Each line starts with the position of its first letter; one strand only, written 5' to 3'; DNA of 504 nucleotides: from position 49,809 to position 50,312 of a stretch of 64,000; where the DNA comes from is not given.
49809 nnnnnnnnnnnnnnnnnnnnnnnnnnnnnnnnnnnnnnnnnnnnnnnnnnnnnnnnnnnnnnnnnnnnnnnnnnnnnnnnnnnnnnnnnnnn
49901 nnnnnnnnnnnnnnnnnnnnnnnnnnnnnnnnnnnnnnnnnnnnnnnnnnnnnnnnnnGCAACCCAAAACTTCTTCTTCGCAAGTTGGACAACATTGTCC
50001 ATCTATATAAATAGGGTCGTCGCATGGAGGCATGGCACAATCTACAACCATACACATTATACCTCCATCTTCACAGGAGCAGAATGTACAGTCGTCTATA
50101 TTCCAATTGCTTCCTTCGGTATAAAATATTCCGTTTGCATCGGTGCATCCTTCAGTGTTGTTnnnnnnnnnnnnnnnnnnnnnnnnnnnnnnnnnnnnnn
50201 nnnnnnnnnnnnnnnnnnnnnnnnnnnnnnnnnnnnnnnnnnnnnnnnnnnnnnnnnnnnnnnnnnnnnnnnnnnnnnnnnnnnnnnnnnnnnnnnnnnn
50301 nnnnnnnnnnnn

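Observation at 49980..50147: Complete 10-cysteine von Willebrand factor type C signature in a bacterial ORF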

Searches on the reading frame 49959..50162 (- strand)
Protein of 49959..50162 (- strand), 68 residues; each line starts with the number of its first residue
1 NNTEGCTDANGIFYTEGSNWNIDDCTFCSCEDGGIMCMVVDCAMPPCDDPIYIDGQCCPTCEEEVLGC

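Call 6: search_solved_structures(query=window:49959-50162:-, max_evalue=10, show_alignments=3)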
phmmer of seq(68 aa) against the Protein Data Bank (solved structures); distinct sequences matched with E-value up to 10: 12.
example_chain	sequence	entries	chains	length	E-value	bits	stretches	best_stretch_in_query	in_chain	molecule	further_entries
9pwq_B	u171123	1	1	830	0.00088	22.8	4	6-62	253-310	Protein kinase C-binding protein NELL2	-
10ft_B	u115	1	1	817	0.00089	22.8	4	6-62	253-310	Protein kinase C-binding protein NELL2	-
9oz6_A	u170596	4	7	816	0.0013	22.3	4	6-63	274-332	Protein NEL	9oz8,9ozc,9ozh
1u5m_A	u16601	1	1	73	0.0026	21.3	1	9-65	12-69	alpha 1 type II collagen isoform 1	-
5nir_A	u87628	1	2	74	0.0037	20.8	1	9-64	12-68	Collagen alpha-1(II) chain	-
9rd6_A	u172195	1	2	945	0.0055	20.3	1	17-64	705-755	Chordin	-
6rwc_A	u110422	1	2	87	0.052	17.2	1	5-40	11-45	chicken beta-microseminoprotein-like 3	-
2iz3_A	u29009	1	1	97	0.11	16.1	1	2-40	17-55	BETA-MICROSEMINOPROTEIN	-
3ix0_A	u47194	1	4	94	0.11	16.1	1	2-40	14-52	Beta-microseminoprotein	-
1xhh_A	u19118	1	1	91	0.17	15.6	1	5-45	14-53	beta-microseminoprotein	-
2iz4_A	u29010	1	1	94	0.17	15.6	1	5-45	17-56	BETA-MICROSEMINOPROTEIN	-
5nb8_A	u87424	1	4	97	3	11.6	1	9-64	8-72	Protein NOV homolog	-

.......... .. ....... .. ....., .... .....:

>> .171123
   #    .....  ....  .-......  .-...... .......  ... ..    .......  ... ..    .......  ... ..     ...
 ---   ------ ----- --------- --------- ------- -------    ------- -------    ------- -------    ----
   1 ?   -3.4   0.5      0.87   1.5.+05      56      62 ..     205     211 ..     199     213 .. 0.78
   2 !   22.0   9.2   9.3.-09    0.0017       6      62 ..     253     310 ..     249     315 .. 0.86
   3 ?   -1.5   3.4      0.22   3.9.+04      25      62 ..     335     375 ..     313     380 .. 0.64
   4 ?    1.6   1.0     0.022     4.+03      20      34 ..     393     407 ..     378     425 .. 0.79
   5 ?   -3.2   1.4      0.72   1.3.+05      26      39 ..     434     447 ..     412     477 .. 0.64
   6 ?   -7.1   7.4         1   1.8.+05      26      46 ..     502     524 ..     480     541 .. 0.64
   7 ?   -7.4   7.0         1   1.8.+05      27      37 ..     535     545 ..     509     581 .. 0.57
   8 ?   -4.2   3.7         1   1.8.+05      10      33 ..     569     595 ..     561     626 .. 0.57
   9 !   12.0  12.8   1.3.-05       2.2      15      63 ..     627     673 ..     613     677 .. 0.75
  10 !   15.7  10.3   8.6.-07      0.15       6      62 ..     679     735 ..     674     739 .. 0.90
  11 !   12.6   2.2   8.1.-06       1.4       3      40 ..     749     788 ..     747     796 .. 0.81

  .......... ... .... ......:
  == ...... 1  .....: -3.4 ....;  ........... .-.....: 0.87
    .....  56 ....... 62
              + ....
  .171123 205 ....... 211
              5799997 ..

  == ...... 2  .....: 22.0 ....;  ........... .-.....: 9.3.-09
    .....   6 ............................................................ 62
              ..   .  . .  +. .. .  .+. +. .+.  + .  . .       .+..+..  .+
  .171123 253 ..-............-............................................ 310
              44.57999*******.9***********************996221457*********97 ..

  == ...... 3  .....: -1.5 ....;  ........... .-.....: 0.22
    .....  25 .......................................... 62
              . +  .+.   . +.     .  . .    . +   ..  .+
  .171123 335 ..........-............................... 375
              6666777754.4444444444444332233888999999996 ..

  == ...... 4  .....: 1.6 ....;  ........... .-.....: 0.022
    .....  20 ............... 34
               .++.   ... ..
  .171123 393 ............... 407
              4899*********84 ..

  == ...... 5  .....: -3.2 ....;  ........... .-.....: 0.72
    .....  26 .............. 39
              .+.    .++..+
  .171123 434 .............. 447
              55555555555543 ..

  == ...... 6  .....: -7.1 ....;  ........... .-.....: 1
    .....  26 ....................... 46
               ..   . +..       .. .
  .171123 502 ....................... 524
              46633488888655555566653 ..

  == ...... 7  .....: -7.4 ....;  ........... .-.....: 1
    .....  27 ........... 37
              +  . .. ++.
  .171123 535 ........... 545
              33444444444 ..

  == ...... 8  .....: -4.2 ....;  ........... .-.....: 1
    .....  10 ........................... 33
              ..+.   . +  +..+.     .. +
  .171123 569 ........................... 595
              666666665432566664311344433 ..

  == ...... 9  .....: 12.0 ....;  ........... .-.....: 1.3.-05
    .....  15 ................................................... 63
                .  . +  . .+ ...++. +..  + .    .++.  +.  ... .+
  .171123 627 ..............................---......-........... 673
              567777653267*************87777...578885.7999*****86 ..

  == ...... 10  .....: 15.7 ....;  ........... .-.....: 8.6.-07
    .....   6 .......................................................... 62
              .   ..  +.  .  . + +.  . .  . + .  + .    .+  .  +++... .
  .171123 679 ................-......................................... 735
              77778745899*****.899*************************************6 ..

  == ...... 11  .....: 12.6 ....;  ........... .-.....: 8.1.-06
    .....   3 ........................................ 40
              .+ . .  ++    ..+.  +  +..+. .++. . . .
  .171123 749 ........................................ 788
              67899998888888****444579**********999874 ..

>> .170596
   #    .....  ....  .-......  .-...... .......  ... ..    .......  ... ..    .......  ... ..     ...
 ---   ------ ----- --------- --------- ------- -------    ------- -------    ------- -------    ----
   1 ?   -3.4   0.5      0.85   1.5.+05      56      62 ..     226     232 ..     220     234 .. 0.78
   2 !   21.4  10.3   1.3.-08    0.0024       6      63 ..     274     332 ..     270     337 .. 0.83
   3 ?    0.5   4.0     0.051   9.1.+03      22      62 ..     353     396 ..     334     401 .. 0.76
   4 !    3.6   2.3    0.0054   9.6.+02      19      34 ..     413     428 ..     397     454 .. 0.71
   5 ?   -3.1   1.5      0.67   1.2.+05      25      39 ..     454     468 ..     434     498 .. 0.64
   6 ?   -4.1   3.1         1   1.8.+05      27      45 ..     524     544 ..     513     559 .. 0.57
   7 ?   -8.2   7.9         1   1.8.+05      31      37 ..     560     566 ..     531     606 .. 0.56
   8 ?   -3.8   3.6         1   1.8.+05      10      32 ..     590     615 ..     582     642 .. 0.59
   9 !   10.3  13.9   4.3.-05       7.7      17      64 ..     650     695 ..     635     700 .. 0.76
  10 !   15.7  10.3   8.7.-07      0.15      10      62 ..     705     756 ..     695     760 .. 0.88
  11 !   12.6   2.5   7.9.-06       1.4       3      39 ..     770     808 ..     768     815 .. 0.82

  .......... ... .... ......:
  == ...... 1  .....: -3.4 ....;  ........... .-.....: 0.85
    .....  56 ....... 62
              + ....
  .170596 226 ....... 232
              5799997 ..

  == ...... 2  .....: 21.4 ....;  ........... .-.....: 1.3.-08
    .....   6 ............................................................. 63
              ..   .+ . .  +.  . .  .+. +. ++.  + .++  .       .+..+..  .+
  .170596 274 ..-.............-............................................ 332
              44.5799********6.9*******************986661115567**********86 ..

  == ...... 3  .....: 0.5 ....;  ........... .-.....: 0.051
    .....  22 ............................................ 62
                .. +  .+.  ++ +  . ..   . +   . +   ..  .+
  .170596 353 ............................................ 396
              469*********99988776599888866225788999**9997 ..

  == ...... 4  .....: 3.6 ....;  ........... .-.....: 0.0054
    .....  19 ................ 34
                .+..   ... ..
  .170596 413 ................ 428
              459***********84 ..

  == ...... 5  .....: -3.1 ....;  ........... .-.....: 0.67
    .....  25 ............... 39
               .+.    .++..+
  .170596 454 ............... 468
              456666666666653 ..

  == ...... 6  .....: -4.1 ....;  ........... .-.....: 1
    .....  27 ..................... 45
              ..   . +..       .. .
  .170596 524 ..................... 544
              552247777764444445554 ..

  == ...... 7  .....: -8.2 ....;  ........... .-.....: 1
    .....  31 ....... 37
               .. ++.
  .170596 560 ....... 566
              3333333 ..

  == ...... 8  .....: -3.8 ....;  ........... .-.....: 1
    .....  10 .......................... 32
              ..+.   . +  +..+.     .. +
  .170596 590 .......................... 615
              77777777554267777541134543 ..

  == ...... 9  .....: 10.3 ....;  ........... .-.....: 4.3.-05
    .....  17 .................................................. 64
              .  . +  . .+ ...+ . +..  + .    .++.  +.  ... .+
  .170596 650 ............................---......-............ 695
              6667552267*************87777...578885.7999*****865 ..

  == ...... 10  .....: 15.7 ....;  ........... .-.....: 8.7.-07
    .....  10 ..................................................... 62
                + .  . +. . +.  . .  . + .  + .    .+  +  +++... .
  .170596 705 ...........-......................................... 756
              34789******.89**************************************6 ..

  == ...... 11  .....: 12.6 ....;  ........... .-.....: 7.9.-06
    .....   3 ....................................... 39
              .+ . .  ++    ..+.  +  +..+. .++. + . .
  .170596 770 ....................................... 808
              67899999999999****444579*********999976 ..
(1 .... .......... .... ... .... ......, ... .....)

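Call 8: find_homologous_proteins(query=window:49959-50162:-, max_evalue=0.01)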
Query seq(68 aa): no candidate shares three 5-residue words with the query. No homologue found.

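Call 23: search_solved_structures(query=A1, max_evalue=1)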
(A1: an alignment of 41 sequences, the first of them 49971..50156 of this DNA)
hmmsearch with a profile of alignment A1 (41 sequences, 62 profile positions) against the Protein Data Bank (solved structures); distinct sequences matched with E-value up to 1: 14.
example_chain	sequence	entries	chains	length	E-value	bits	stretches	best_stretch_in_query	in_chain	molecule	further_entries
10ft_B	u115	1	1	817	1.9e-10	44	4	4-60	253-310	Protein kinase C-binding protein NELL2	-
9pwq_B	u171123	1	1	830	2.2e-10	43.8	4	4-60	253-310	Protein kinase C-binding protein NELL2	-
9oz6_A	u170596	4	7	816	2.1e-09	40.7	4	4-60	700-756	Protein NEL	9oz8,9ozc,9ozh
1u5m_A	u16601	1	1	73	2.6e-07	33.9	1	3-61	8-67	alpha 1 type II collagen isoform 1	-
5nir_A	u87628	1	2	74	2.6e-07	33.9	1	3-62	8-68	Collagen alpha-1(II) chain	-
9rd6_A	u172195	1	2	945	2.8e-06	30.6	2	14-61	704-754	Chordin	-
3ix0_A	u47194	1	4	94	0.014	18.8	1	3-38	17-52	Beta-microseminoprotein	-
2iz3_A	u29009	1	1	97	0.014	18.7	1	3-38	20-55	BETA-MICROSEMINOPROTEIN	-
6rwc_A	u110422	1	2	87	0.061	16.7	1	3-38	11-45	chicken beta-microseminoprotein-like 3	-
2j5h_A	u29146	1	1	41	0.18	15.2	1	17-46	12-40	TERATOCARCINOMA-DERIVED GROWTH FACTOR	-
3imi_A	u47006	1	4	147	0.2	15.1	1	14-37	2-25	HIT family protein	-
3u28_C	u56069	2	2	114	0.22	15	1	29-54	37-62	H/ACA ribonucleoprotein complex subunit 1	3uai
9g25_C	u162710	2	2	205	0.61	13.5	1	29-54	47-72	H/ACA ribonucleoprotein complex subunit GAR1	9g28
5nb8_A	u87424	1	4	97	0.61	13.5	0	8-57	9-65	Protein NOV homolog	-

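Call 24: search_protein_families(library=pfam, alignment_id=A1, max_evalue=0.01)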
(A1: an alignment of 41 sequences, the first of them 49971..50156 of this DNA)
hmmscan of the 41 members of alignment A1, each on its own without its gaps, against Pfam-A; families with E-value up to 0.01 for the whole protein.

A. member 1, window:49971-50156:- (62 aa): 5 families
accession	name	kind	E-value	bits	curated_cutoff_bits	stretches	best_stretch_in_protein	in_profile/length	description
PF00093.24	VWC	-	8e-12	45.7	27.6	1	7-59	3-57/57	von Willebrand factor type C domain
PF23334.1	VWC2L_2nd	-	9.5e-09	35.8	27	1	21-57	17-54/55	VWC2L-like domain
PF12714.13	TILa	-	2.4e-05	24.8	27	1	3-41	1-40/55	TILa domain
PF05825.17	PSP94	-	0.0013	19.7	22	1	2-38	16-52/94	Beta-microseminoprotein (PSP-94)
PF14828.11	Amnionless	-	0.0042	16.4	30.4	1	18-59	189-235/442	Amnionless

B. families by the number of members that match (of 41 scanned): 7 families
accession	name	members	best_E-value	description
PF00093.24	VWC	41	2.3e-14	von Willebrand factor type C domain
PF23334.1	VWC2L_2nd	41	1.5e-13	VWC2L-like domain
PF14828.11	Amnionless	38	2.3e-06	Amnionless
PF12714.13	TILa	36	3.3e-06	TILa domain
PF05825.17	PSP94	22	0.00011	Beta-microseminoprotein (PSP-94)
PF25028.1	FnI_RECK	15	1.1e-05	RECK, fibronectin type I module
PF09443.16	CFC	1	0.0085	Cripto_Frl-1_Cryptic (CFC)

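Call 31: predict_structure(alignment_id=A1)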
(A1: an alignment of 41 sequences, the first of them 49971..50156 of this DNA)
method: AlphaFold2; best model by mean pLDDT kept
length: 62 residues; sequences in the alignment: 41
mean_pLDDT: 85.7   pTM: 0.55
mean pLDDT of the five models: 85.7, 79.7, 63.5, 45.6, 40.8
residues with pLDDT >= 90: 20; 70-90: 40; 50-70: 2; < 50: 0
segments of 3 or more residues with pLDDT < 50: none
pLDDT, mean of each block of 10 residues (from residue 1): 88 91 89 86 84 81 63
secondary structure, 60 per line:
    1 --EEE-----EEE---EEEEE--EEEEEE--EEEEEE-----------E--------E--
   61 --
elements in order: E3-5 E11-13 E17-21 E24-29 E32-37

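Call 33: fold_search(model_id=the predicted structure, library=pdb)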
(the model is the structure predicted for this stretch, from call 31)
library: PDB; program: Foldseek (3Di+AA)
matches with E <= 10: 67; with E <= 0.001: 3
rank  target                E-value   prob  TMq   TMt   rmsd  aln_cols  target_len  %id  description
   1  5nir_A                3.8e-04  1.00  0.78  0.71   2.0        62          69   27  Crystal structure of collagen 2A vWC domain (released 2017-06-14)
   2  5nir_B                4.1e-04  1.00  0.72  0.68   2.4        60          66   28  Crystal structure of collagen 2A vWC domain (released 2017-06-14)
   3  9oz8_B                7.8e-04  1.00  0.58  0.06   3.5        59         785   32  Cryo-EM structure of chicken NEL dimer bound with one human NICOL. (released 2026-02-25)
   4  9oz8_C                4.5e-03  1.00  0.71  0.07   2.9        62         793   27  Cryo-EM structure of chicken NEL dimer bound with one human NICOL. (released 2026-02-25)
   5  5nb8_A                5.1e-03  1.00  0.55  0.50   4.3        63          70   25  Structure of vWC domain from CCN3 (released 2017-06-14)
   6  1u5m_MODEL_1_A        8.6e-03  1.00  0.56  0.48   4.9        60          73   28  Structure of a Chordin-like Cysteine-rich Repeat (VWC module) from Collagen IIA (released 2004-10-05)
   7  6rwc_A                1.4e-02  1.00  0.63  0.49   2.9        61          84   23  crystal structure of chicken beta-microseminoprotein-like 3 (MSMB3) (released 2020-07-15)
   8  10ft_B                3.8e-02  0.99  0.51  0.20   3.6        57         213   37  Cryo-EM structure of receptor tyrosine kinase ROS1 in complex with NELL2 (released 2026-02-25)
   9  2iz3_MODEL_1_A        6.9e-02  0.99  0.43  0.31   2.4        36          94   30  Solution structure of human beta-microseminoprotein (released 2006-10-24)
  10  9gvj_B                1.2e-01  1.00  0.49  0.05   1.2        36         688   36  MUC5AC mucin amino acids 28 to 1483 (released 2024-12-04)
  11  1qo6_MODEL_1_A        1.7e-01  0.82  0.50  0.33   8.5        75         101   20  Solution structure of a pair of modules from the gelatin-binding domain of fibronectin (released 2000-01-11)
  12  9gvq_B                1.8e-01  1.00  0.49  0.03   1.2        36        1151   36  MUC5AC mucin amino acids 28 to 1483 (released 2024-12-04)
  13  8os5_A                2.5e-01  0.85  0.44  0.12   7.3        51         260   18  Crystal structure of the Factor XII heavy chain reveals an interlocking dimer with a FnII to kringle domain interactio (released 2024-03-27)
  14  3mql                  2.9e-01  0.94  0.44  0.15   2.8        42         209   28  Crystal structure of the fibronectin 6FnI1-2FnII7FnI fragment (released 2010-08-25)
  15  9a3z_B                3.5e-01  0.99  0.51  0.12   1.8        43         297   26  A predicted model of tissue transglutaminase 2 (TG2) in complex with plasma fibronectin's gelatin binding domain (FNI6 (released 2024-02-02)
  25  3bk3_C                6.7e-01  0.84  0.60  0.56   2.4        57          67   26  Crystal structure of the complex of BMP-2 and the first Von Willebrand domain type C of Crossveinless-2 (released 2008-05-27)
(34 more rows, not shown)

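Call 34: find_related_loci(query=A1, collection=genome_contigs, flank=6000)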
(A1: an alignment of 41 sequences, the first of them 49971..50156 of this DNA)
Query A1 (62 aa) in genome_contigs; peptide patterns used: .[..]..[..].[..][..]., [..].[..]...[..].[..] (x = any residue, [..] = any of these).
26 stretches matched a pattern; 9 encode a relative of the query (tblastn E <= 1e-3); 9 distinct loci.
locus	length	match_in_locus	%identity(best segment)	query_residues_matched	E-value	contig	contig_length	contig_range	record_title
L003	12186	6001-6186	82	1-62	9e-33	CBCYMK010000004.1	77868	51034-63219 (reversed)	MAG: Flavobacteriales bacterium isolate 82b4ff7b-cf23-4688-bb94-26f8c020c7e3 genome assembly, contig: contig_4, whole ge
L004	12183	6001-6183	80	2-62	7e-30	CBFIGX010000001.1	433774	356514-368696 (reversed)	MAG: Flavobacteriales bacterium isolate Co_bin_775_strict genome assembly, contig: Co_bin_775_strict_c1, whole genome sh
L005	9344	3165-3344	75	3-62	1e-28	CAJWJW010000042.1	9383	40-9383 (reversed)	MAG TPA_asm: uncultured Flavobacteriales bacterium isolate ERR599121_bin.94_MetaBAT_v2.12.1_MAG genome assembly, contig:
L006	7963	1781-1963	64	2-62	8e-26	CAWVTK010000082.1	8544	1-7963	MAG TPA_asm: uncultured Flavobacteriales bacterium isolate ERR3589571_concoct_86 genome assembly, contig: ERZ7463204.857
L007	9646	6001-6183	62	2-62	6e-23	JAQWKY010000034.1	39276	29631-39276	MAG: Flavobacteriales bacterium isolate cluster2_bin.110 k141_3238294, whole genome shotgun sequence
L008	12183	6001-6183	57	2-62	2e-20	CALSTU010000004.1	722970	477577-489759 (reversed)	MAG: uncultured Flavobacteriales bacterium isolate X_MB68 genome assembly, contig: contig_1423_X_MB68, whole genome shot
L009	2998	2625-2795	58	3-59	4e-20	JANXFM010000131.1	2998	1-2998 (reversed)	MAG: Flavobacteriales bacterium isolate Bin04_015 c_000000076702, whole genome shotgun sequence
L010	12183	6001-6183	51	2-62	6e-20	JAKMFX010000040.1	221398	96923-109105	MAG: Flavobacteriales bacterium isolate MOX_bin83 PPB.contigs.fa_k127_58224, whole genome shotgun sequence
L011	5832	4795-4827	91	18-28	2e-5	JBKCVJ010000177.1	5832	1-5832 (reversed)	MAG: Sphingobacteriales bacterium isolate samp_2047_semibin_487 samp_2047_2406192, whole genome shotgun sequence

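Call 44: search_protein_representatives(alignment_id=A1)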
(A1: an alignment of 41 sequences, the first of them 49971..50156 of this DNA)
Query: 41 sequences, 62 profile positions. Proteins with E-value up to 0.001 (for the whole library): 2016; up to 1e-10: 515; up to 1e-30: 101. The best 150 are listed.
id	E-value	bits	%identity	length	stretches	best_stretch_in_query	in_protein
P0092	0.0e+00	1376.7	-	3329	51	3-60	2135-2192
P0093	6.6e-176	586.8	-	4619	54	3-58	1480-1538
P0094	3.6e-167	558.8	-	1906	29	8-60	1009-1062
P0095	1.5e-159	534.4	-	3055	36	3-61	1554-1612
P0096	2.0e-151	508.4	-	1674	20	2-61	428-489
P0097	4.2e-146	491.3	-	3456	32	2-61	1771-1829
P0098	1.8e-129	438.1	-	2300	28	8-61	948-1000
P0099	4.3e-124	420.8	-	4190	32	3-60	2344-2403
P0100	9.3e-111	378.1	-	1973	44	2-48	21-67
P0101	9.7e-108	368.5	-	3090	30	2-60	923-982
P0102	1.2e-104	358.6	-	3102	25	3-61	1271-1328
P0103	1.9e-96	332.3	-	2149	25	8-60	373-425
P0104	1.1e-88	307.5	-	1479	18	12-60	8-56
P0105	1.6e-86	300.5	-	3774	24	20-61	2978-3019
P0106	1.3e-79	278.3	-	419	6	3-61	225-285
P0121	8.2e-56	202.1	-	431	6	4-61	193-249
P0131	4.1e-49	180.7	-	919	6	2-59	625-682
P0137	1.2e-46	172.7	-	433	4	3-60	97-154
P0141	6.1e-45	167.3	-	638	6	2-61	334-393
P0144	4.1e-44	164.7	-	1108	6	3-61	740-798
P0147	2.6e-42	158.9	-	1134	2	1-61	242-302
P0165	5.8e-36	138.5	-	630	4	3-61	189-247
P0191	1.0e-30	121.8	-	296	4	4-62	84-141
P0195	2.7e-30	120.4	-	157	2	2-62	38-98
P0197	4.3e-30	119.7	-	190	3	3-59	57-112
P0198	6.1e-30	119.3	-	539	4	4-60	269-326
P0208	3.6e-28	113.6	-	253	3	14-61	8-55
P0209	8.0e-28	112.5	-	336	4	2-61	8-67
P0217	6.3e-26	106.4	-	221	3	3-59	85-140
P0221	2.2e-25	104.7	-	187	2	11-60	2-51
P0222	2.9e-25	104.3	-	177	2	2-61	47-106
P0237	1.3e-23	99.1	-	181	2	4-60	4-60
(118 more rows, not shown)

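Call 49: list_cluster_members(proteins=[P0195, P0147, P0222, P0165, P0197, P0137, P0106, P0092, P0093, P0144])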
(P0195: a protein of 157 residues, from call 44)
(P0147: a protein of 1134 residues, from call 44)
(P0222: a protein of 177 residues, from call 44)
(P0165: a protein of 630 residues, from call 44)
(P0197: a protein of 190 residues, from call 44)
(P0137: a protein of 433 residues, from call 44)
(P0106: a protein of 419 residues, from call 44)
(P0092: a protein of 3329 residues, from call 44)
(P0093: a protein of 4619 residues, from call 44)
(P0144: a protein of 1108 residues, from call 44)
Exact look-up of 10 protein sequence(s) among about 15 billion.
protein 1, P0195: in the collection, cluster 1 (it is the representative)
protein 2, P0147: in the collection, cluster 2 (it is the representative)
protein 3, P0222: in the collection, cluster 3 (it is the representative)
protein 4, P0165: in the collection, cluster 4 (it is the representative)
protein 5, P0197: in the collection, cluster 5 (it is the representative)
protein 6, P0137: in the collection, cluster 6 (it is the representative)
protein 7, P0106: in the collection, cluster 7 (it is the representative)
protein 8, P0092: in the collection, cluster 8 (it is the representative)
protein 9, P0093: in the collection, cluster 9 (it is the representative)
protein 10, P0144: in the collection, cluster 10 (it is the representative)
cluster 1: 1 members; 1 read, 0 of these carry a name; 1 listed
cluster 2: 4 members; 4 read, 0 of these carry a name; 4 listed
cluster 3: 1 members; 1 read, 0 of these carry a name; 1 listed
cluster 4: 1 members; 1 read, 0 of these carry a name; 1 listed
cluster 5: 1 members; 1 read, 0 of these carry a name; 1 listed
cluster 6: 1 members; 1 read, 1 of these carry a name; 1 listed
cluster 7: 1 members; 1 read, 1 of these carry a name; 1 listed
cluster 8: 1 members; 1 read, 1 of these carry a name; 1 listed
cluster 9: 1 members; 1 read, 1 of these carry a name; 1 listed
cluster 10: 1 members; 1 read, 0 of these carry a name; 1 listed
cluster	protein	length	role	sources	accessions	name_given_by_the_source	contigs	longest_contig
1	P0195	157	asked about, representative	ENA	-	-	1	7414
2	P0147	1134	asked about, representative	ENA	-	-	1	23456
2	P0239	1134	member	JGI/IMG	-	-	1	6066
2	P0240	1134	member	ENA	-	-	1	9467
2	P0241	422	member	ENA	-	-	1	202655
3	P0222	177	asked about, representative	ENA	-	-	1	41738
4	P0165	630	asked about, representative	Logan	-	-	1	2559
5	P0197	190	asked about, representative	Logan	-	-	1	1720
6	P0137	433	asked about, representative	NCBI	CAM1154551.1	CRIM1 (predicted) [Pycnogonum litorale]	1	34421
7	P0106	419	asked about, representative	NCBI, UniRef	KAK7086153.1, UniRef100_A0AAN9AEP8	hypothetical protein SK128_019588 [Halocaridina rubra] | VWFC domain-containing protein n=1 Tax=Halocaridina rubra TaxID=373956 ...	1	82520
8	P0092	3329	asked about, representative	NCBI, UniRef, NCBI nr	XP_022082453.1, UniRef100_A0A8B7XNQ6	zonadhesin-like [Acanthaster planci] | Zonadhesin-like n=1 Tax=Acanthaster planci TaxID=133434 RepID=A0A8B7XNQ6_ACAPL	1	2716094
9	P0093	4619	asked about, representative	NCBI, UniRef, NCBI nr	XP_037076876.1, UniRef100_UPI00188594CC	zonadhesin-like [Pollicipes pollicipes] | zonadhesin-like n=1 Tax=Pollicipes pollicipes TaxID=41117 RepID=UPI00188594CC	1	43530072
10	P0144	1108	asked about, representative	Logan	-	-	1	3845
